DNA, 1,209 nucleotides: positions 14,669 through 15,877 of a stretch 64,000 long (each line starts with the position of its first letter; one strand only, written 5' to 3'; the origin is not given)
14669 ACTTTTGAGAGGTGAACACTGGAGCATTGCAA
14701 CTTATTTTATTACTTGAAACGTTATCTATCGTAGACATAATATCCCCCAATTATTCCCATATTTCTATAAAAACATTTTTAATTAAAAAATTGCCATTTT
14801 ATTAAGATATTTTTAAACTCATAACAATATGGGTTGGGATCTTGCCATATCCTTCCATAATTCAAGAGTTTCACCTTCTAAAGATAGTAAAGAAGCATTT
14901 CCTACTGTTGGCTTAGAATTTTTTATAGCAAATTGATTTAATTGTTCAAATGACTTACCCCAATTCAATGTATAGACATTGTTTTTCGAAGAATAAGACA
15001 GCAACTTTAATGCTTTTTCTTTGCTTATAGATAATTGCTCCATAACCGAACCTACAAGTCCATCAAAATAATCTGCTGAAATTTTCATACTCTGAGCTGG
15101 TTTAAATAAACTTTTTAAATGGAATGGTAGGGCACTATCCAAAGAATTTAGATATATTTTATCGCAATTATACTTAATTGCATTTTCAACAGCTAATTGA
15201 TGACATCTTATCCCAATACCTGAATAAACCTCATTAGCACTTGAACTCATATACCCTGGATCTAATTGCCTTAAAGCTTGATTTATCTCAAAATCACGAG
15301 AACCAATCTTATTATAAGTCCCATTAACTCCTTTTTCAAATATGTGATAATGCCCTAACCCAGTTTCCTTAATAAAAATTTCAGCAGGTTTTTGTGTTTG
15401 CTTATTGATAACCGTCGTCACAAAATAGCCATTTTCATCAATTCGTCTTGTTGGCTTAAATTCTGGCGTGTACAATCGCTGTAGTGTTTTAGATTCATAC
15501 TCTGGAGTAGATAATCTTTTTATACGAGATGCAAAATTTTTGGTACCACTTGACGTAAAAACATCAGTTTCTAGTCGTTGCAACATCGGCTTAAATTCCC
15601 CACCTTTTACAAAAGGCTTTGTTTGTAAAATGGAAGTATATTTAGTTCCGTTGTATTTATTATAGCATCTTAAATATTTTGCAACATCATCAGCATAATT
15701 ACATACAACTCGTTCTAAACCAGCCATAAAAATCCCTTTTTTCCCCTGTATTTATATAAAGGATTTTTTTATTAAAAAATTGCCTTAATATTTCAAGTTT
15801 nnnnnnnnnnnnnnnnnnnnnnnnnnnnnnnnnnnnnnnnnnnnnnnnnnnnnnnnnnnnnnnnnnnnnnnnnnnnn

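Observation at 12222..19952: Accessory-looking island of divergent modifying-enzyme folds directly upstream of, and co-directional with, the T1SS operon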

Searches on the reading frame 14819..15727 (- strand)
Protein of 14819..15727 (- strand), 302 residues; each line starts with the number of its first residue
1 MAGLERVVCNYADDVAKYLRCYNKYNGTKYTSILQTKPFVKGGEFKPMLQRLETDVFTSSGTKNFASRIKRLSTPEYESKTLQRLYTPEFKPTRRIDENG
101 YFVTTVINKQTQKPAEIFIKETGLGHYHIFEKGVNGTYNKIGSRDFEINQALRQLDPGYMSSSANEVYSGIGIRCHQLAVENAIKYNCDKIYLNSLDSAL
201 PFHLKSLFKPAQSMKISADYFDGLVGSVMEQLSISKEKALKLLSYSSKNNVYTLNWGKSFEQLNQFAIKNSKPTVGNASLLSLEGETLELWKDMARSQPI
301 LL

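Call 4: search_protein_families(library=pfam, proteins=[window:14819-15727:-], max_evalue=1)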
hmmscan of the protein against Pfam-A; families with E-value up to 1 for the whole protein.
window:14819-15727:- (302 aa): 0 families

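Call 5: search_protein_families(library=ncbifam, proteins=[window:14819-15727:-], max_evalue=1)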
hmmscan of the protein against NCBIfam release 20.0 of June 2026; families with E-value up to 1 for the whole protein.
window:14819-15727:- (302 aa): 1 family
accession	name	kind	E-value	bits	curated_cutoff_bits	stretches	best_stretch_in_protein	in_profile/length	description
NF038004.1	darobactin_RiPP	equivalog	0.092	12.8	45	1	231-261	15-45/45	darobactin family peptide antibiotic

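Call 23: find_homologous_proteins(query=window:14819-15727:-)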
Query window:14819-15727:- (302 aa): 11 proteins with E <= 0.001 among 744 candidates.
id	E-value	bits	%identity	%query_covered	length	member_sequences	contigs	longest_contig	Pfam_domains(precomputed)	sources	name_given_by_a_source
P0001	2.8e-199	679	100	100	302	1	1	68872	-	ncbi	-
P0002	3.2e-111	390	60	100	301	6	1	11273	-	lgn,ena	-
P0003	6.0e-68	248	45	98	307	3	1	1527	-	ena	-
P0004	3.9e-67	245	44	97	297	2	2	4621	-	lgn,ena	-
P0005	1.7e-64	236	44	98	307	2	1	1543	-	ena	-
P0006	1.9e-57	213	42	100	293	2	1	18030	-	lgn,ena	-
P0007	1.4e-56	210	43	100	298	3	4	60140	-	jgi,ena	-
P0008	4.7e-53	199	41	100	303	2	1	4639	-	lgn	-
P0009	2.7e-50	190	45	79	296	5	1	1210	-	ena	-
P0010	2.3e-46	177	41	88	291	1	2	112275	-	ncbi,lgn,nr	ncbi:MAG: hypothetical protein MJ237_01580 [bacterium]|nr:hypothetical protein [bacterium]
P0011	2.1e-31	128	33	79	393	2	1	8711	-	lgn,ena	-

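Call 33: find_encoding_contigs(protein=P0002, flank=10000, max_places=3)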
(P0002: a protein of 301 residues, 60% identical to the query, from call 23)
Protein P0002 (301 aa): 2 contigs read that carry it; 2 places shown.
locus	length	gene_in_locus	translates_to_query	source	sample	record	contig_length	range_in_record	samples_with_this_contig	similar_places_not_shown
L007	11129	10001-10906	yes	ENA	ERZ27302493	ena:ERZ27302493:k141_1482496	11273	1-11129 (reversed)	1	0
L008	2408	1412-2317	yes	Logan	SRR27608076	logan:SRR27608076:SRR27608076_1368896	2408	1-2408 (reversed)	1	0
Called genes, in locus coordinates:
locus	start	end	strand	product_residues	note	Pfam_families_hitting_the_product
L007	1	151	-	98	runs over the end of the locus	?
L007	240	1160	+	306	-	PF04991:LicD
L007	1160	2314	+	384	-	-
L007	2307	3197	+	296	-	PF01501:Glyco_transf_8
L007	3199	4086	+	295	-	PF05704:Caps_synth, PF04488:Gly_transf_sug (faint)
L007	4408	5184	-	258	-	PF03009:GDPD (weak)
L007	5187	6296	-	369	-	PF04464:Glyphos_transf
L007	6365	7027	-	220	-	PF00484:Pro_CA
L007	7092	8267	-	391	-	-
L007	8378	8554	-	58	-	-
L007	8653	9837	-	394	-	-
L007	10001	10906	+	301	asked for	-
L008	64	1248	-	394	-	-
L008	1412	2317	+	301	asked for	-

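Call 39: predict_structure(alignment_id=A2)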
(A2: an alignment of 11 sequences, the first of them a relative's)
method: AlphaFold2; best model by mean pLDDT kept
length: 302 residues; sequences in the alignment: 11
mean_pLDDT: 80.5   pTM: 0.75
mean pLDDT of the five models: 80.5, 80.2, 79.4, 78.2, 78.2
residues with pLDDT >= 90: 159; 70-90: 78; 50-70: 6; < 50: 59
segments of 3 or more residues with pLDDT < 50: 1-56, 58-60
pLDDT, mean of each block of 10 residues (from residue 1): 40 43 38 32 33 44 83 93 93 86 95 96 94 90 93 90 91 97 95 89 95 88 89 91 92 89 89 76 96 93 84
secondary structure, 60 per line:
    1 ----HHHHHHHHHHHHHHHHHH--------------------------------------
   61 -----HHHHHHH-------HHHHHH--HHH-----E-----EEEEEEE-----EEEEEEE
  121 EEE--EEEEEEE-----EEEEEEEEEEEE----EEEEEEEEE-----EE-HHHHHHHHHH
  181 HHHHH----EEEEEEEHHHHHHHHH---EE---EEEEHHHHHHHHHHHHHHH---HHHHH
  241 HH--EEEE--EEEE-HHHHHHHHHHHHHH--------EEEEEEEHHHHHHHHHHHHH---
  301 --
elements in order: H5-22 H66-72 H80-85 E102-108 E114-123 E126-132 E138-149 E154-162 H171-185 E190-196 H197-205 E214-217 H218-232 H236-242 E245-248 E251-254 H256-269 E278-284 H285-297

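Call 45: fold_search(model_id=the predicted structure, library=pdb)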
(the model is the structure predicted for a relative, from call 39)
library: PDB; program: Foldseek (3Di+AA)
matches with E <= 10: 828; with E <= 0.001: 0
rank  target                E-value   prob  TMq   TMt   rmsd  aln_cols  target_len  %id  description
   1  5c82                  1.7e-03  1.00  0.27  0.45  16.2       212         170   12  Crystal structure of Nourseothricin acetyltransferase (released 2016-06-29)
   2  1q2d_A                2.0e-03  1.00  0.25  0.43   9.1       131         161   14  Crystal Structure of Tetrahymena GCN5 With Bound Coenzyme A and a 19-residue p53 peptide (released 2004-08-03)
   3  3tth_A                2.2e-03  1.00  0.26  0.45   8.2       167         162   16  Structure of the spermidine N1-acetyltransferase (speG) from Coxiella burnetii (released 2011-11-09)
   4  1qst                  2.3e-03  1.00  0.23  0.40  10.0       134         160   13  CRYSTAL STRUCTURE OF TETRAHYMENA GCN5 (released 1999-09-08)
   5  2r8v                  2.4e-03  1.00  0.24  0.18   7.6       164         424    9  Native structure of N-acetylglutamate synthase from Neisseria gonorrhoeae (released 2008-01-15)
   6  1qsn_A                2.4e-03  1.00  0.24  0.41  11.3       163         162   12  CRYSTAL STRUCTURE OF TETRAHYMENA GCN5 WITH BOUND COENZYME A AND HISTONE H3 PEPTIDE (released 1999-09-08)
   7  5yge_A                3.6e-03  1.00  0.29  0.48   9.0       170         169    9  ArgA complexed with AceCoA and glutamate (released 2017-10-11)
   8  7ypu_A                3.6e-03  1.00  0.27  0.47  15.5       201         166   12  OrfE-CoA-glycylthricin complex (released 2023-05-31)
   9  3tth_C                4.0e-03  1.00  0.26  0.45   8.1       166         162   17  Structure of the spermidine N1-acetyltransferase (speG) from Coxiella burnetii (released 2011-11-09)
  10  3tth_D                4.0e-03  1.00  0.26  0.45   7.9       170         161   16  Structure of the spermidine N1-acetyltransferase (speG) from Coxiella burnetii (released 2011-11-09)
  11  6wqc                  4.0e-03  0.99  0.28  0.29  13.4       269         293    9  Crystal structure of VipF from Legionella hackeliae in complex with CoA (released 2021-11-10)
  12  5yo2_B                4.3e-03  1.00  0.28  0.46   6.8       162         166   12  The crystal structure of Rv2747 from Mycobacterium tuberculosis in complex with Acetyl CoA and L-Arginine (released 2018-11-07)
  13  8h6c_E                4.5e-03  1.00  0.24  0.43  10.5       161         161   13  Crystal structure of human GCN5 histone acetyltransferase domain bound with malonyl-CoA (released 2023-05-03)
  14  8h66_E                5.3e-03  1.00  0.26  0.45   7.5       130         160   13  Crystal structure of human GCN5 histone acetyltransferase domain bound with propionyl-CoA (released 2023-05-03)
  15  3tth_I                5.3e-03  1.00  0.26  0.45   8.1       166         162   17  Structure of the spermidine N1-acetyltransferase (speG) from Coxiella burnetii (released 2011-11-09)
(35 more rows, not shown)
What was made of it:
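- On GNAT acyltransferase (g3): All 50 listed Foldseek hits are GNAT-superfamily acyl-CoA enzymes, all but four entries of the acyl-homoserine-lactone synthase BjaI being acetyltransferases, with probability 0.89-1.0 but E ~2e-3 and TM 0.45-0.5 normalised to the target (calls 39, 45).
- Checked: g3 GNAT: AF2 pLDDT 80.5; every top Foldseek PDB hit is a GNAT (calls 39, 45).
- SpeG is among the GNAT fold hits for g3 (call 45).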

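Call 50: search_protein_families(library=pfam, proteins=[L007:8653-9837:-], max_evalue=0.1)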
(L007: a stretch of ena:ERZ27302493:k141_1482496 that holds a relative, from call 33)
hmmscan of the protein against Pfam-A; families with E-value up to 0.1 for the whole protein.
L007:8653-9837:- (394 aa): 0 families

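Call 77: search_protein_families(library=padloc, proteins=[window:14819-15727:-], max_evalue=0.01)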
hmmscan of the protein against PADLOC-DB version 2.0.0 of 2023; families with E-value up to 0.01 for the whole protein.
window:14819-15727:- (302 aa): 0 families

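Call 78: search_protein_families(library=phrogs, proteins=[window:14819-15727:-], max_evalue=0.01)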
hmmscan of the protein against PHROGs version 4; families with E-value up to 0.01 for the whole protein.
window:14819-15727:- (302 aa): 0 families

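Call 91: find_encoding_contigs(protein=P0010, flank=10000, max_places=1)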
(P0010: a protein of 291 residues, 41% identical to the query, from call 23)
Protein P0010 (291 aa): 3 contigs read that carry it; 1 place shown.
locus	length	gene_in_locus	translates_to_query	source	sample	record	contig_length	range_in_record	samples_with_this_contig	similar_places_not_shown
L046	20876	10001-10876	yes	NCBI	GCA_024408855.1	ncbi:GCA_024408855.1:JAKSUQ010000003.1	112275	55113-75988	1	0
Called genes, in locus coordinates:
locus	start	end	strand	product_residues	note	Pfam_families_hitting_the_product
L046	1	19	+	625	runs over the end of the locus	PF06480:FtsH_ext, PF00004:AAA, PF17862:AAA_lid_3, PF01434:Peptidase_M41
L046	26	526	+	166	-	PF24838:8xMP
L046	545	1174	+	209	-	PF01569:PAP2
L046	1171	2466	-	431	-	PF00004:AAA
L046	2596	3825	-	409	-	PF00817:IMS, PF11799:IMS_C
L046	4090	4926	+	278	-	PF00485:PRK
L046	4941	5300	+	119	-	PF01242:PTPS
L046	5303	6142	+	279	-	PF02673:BacA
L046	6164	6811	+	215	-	PF01791:DeoC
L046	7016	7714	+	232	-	PF02348:CTP_transf_3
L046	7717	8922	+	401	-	PF00009:GTP_EFTU (faint), PF01926:MMR_HSR1, PF02421:FeoB_N (weak), PF03193:RsgA_GTPase (faint), PF00350:Dynamin_N (faint), PF18128:HydF_dimer, PF18133:HydF_tetramer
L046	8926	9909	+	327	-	PF04055:Radical_SAM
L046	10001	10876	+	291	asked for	-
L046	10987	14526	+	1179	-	PF01855:POR_N, PF17147:PFOR_II, PF01558:POR, PF10371:EKR, PF00037:Fer4 (weak), PF12837:Fer4_6 (weak), PF12838:Fer4_7 (weak), PF02775:TPP_enzyme_C, +3 more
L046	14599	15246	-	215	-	-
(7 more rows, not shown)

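Call 93: find_encoding_contigs(protein=P0007, flank=10000, max_places=1)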
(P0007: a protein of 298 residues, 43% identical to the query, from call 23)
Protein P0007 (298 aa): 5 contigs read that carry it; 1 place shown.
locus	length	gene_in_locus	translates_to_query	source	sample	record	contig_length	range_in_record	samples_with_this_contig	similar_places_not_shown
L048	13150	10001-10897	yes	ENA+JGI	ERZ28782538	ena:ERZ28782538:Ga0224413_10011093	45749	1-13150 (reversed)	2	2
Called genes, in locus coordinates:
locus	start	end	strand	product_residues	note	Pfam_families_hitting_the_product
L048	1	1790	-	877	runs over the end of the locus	PF00171:Aldedh, PF00465:Fe-ADH, PF13685:Fe-ADH_2 (weak), PF25137:ADH_Fe_C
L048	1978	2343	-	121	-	PF25653:HMG-CoA_red_N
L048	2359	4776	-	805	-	PF01301:Glyco_hydro_35, PF02449:Glyco_hydro_42, PF13364:BetaGal_ABD2 (faint)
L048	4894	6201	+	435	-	PF01554:MatE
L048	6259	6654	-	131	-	PF02579:Nitro_FeMo-Co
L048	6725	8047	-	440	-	PF05343:Peptidase_M42 (faint), PF04389:Peptidase_M28 (weak), PF01546:Peptidase_M20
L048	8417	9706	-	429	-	-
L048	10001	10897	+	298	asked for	-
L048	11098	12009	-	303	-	PF12728:HTH_17 (faint), PF02661:Fic, PF00376:MerR (weak), PF13411:MerR_1 (weak)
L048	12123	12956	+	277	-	-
